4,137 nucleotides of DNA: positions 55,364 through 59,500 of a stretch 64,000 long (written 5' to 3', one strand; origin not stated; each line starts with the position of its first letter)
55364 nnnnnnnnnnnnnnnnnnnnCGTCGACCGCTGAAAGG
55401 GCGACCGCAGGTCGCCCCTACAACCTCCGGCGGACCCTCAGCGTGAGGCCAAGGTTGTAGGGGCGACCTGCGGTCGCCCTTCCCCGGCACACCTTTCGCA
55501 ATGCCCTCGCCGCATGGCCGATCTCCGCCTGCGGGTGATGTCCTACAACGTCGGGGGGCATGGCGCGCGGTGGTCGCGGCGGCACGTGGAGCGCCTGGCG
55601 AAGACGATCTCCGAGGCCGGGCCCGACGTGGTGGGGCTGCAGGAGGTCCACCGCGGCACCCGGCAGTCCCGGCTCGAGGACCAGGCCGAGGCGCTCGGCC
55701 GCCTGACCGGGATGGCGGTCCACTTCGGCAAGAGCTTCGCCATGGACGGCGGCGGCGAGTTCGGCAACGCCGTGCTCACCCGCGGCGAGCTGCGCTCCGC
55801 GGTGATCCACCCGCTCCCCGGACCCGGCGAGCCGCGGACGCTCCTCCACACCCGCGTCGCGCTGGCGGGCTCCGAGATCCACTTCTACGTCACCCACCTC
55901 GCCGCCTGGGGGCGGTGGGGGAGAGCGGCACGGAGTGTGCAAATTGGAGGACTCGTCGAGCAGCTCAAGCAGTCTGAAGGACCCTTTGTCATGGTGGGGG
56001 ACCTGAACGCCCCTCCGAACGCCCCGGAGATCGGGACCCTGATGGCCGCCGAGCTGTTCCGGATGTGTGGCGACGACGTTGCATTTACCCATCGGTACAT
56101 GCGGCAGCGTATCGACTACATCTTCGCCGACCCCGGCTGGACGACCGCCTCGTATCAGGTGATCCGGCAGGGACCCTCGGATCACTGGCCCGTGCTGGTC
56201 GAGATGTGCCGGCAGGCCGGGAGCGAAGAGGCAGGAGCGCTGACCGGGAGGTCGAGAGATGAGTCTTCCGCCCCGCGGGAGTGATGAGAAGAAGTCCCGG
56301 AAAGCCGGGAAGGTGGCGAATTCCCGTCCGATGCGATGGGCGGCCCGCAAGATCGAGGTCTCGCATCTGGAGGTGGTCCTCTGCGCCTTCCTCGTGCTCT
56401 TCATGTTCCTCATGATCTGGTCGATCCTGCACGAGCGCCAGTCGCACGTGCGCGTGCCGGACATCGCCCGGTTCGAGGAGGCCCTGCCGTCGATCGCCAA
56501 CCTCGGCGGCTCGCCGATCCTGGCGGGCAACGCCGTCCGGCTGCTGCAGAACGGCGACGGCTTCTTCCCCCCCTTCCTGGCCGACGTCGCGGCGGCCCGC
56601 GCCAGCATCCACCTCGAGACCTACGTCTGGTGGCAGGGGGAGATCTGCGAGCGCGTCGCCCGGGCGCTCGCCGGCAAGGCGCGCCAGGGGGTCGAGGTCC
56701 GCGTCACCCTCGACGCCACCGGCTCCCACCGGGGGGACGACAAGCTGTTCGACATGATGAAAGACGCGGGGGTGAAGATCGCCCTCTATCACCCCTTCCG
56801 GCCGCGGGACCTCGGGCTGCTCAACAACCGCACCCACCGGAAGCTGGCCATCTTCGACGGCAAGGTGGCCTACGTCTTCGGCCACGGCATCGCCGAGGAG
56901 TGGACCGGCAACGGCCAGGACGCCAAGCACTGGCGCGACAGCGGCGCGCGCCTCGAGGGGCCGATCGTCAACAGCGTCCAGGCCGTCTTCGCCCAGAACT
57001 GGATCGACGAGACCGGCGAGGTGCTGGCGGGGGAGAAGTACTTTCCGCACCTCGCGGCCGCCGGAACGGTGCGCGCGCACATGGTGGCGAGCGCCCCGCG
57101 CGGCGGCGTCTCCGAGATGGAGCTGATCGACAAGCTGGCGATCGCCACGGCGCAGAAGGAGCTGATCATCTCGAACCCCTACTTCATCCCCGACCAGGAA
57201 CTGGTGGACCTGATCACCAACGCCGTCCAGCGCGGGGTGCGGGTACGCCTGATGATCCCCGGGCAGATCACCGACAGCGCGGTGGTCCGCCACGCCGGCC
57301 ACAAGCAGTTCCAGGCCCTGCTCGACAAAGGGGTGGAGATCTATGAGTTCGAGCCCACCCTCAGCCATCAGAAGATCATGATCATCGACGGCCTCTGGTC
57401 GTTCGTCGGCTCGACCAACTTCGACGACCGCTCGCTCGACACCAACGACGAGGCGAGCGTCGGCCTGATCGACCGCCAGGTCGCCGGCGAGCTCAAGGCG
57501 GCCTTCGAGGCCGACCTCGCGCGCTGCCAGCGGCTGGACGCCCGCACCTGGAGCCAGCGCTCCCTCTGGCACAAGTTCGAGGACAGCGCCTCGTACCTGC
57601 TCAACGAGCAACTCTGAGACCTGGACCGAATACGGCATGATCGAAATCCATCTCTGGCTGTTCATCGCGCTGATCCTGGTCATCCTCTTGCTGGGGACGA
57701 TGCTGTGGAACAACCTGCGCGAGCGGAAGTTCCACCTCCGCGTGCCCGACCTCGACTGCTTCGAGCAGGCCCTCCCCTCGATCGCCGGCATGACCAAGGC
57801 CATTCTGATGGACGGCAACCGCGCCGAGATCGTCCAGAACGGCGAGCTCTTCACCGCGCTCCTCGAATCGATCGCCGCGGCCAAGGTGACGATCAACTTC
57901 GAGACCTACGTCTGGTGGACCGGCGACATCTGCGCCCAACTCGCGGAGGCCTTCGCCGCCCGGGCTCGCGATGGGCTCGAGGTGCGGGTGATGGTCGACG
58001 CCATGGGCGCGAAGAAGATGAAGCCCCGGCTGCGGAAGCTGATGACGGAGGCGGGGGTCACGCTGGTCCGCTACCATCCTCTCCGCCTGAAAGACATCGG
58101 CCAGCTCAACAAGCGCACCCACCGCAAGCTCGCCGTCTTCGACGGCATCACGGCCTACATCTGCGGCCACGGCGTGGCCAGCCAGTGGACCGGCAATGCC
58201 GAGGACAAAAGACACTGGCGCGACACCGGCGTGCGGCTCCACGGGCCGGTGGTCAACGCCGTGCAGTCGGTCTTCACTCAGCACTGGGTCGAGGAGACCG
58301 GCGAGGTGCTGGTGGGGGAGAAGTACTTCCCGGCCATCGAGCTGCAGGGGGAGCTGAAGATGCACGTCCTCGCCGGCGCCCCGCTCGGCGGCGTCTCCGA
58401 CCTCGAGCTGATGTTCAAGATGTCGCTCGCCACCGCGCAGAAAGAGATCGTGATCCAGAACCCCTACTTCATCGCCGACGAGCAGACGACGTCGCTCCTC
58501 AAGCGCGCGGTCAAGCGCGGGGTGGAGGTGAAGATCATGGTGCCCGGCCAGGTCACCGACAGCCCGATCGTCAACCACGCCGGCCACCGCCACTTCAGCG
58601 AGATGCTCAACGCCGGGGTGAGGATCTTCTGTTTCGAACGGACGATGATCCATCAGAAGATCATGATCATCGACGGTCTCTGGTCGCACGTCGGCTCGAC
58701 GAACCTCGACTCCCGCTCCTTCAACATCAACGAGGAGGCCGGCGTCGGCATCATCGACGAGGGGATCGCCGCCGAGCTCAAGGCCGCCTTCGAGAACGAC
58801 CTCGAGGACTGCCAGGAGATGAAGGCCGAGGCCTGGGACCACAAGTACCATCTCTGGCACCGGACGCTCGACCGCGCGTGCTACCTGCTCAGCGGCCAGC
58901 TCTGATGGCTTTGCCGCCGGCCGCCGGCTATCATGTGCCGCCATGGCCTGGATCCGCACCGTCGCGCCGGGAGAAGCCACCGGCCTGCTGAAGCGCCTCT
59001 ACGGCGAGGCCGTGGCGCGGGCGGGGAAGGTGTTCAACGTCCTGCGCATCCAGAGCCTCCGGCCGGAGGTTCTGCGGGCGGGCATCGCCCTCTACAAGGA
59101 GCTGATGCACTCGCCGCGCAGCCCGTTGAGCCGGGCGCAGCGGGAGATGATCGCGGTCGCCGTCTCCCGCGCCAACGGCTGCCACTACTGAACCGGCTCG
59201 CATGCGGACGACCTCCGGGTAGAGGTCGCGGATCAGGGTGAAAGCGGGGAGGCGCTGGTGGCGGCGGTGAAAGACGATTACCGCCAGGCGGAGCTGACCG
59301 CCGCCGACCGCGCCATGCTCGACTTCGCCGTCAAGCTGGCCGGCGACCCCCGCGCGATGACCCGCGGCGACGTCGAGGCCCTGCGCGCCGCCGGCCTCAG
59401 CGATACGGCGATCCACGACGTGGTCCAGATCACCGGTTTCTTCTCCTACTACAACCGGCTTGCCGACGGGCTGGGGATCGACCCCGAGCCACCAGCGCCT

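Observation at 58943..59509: In-frame UGA replaces the second Cys of the NGCxYC motif in an AhpD-like gene, with a downstream hairpin: candidate selenoprotein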

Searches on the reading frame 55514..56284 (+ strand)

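Call 26: search_protein_families(library=pfam, proteins=[window:55514-56284:+], max_evalue=0.0001)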
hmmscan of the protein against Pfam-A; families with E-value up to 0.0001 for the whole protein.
window:55514-56284:+ (256 aa): 2 families
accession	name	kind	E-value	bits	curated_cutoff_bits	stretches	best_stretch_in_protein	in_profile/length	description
PF03372.29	Exo_endo_phos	-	2.9e-25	89.7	24.5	1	9-224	1-225/225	Endonuclease/Exonuclease/phosphatase family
PF23226.1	Exo_endo_phos_PGAP2IP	-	7.4e-06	25.8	27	1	25-176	23-170/239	PGAP2IP, C-terminal nuclease-like domain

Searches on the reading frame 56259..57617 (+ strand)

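Call 26: search_protein_families(library=pfam, proteins=[window:56259-57617:+], max_evalue=0.0001)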
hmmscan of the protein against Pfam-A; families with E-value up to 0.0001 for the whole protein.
window:56259-57617:+ (452 aa): 2 families
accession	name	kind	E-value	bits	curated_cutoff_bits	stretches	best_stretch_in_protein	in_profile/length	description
PF13091.12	PLDc_2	-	1.6e-40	138.5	27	2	294-419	4-131/132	PLD-like domain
PF00614.28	PLDc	-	5.5e-11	42.4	21.9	1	370-392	6-28/28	Phospholipase D Active site motif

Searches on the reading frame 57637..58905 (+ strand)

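Call 26: search_protein_families(library=pfam, proteins=[window:57637-58905:+], max_evalue=0.0001)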
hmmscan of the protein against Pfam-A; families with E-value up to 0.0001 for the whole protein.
window:57637-58905:+ (422 aa): 2 families
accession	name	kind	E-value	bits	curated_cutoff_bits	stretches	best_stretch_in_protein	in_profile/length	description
PF13091.12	PLDc_2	-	3e-38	131.1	27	2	264-388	5-131/132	PLD-like domain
PF00614.28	PLDc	-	1.4e-08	34.8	21.9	1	339-361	6-28/28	Phospholipase D Active site motif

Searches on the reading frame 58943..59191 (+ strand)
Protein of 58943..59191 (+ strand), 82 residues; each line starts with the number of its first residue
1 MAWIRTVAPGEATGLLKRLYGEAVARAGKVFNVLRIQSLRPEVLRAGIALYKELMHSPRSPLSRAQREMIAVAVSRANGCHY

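Call 37: find_encoding_contigs(protein=window:58943-59191:+, flank=10000, max_places=6)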
Protein window:58943-59191:+ (82 aa): no gene with exactly this product is on record in the collection.

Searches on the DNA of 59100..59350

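Call 58: search_rna_families(source=window, start=59100, end=59350, threshold=evalue, max_evalue=10)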
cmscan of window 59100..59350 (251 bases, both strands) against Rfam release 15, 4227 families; matches with E-value up to 10: 3.
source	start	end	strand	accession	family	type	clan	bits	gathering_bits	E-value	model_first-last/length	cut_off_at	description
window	59251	59314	+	RF03944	mir-935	Gene; miRNA;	-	18.5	73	2.7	1-91/91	no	mir-935 microRNA precursor family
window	59251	59314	-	RF03944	mir-935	Gene; miRNA;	-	16.6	73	7.2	1-91/91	no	mir-935 microRNA precursor family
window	59252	59313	+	RF04141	MIR8622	Gene; miRNA;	-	11.9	197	5.7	1-212/212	no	MIR8622 microRNA precursor family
